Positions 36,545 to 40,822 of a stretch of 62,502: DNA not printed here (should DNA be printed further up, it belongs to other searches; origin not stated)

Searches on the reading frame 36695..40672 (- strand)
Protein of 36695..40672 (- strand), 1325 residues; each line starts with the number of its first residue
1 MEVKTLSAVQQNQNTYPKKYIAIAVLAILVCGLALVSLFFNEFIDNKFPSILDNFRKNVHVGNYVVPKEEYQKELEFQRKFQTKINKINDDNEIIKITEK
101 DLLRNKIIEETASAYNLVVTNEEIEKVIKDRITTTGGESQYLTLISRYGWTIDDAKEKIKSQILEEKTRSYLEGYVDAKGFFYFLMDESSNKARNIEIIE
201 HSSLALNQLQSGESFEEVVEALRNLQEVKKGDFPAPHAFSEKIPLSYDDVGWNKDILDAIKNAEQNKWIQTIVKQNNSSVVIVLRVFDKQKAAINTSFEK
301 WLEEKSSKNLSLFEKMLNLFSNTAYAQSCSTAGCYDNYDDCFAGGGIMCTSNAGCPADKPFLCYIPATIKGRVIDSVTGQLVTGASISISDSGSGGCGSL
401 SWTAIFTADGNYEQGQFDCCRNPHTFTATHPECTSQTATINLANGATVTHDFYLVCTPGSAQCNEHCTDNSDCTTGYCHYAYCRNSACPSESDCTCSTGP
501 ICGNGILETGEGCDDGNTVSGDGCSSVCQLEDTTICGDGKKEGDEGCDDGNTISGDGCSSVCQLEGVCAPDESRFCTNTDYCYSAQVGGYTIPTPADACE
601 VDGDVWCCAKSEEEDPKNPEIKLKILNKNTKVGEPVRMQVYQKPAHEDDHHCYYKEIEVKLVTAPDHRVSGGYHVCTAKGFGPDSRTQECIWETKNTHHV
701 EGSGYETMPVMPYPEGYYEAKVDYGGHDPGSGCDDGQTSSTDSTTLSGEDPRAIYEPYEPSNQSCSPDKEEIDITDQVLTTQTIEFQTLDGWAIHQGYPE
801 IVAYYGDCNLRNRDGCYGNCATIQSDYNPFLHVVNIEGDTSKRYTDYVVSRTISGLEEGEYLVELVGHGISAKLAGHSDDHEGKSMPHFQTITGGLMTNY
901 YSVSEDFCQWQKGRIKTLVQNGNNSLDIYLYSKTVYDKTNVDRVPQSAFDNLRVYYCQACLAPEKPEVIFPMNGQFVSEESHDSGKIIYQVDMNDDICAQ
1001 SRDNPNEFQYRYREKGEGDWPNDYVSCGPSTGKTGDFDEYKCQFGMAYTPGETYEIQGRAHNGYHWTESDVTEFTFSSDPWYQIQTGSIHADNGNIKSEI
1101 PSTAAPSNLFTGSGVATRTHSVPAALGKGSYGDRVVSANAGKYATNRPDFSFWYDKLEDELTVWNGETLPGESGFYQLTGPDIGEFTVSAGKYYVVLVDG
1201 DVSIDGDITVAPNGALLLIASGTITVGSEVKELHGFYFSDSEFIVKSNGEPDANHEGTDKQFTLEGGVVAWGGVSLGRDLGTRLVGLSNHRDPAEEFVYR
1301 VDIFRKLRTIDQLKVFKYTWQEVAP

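Call 101: search_protein_families(library=pfam, proteins=[window:36695-40672:-], max_evalue=0.0001)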
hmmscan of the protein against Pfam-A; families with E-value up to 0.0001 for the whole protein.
window:36695-40672:- (1325 aa): 3 families
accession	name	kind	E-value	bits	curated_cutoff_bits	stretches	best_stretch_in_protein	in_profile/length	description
PF13948.11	DUF4215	-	1.4e-08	35.3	27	2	534-563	19-47/47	Domain of unknown function (DUF4215)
PF13624.11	SurA_N_3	-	6.3e-05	23.3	27.2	0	23-168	15-161/162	SurA-like N-terminal domain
PF13623.11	SurA_N_2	-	7e-05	23.2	28.5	0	26-130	11-121/145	SurA-like N-terminal domain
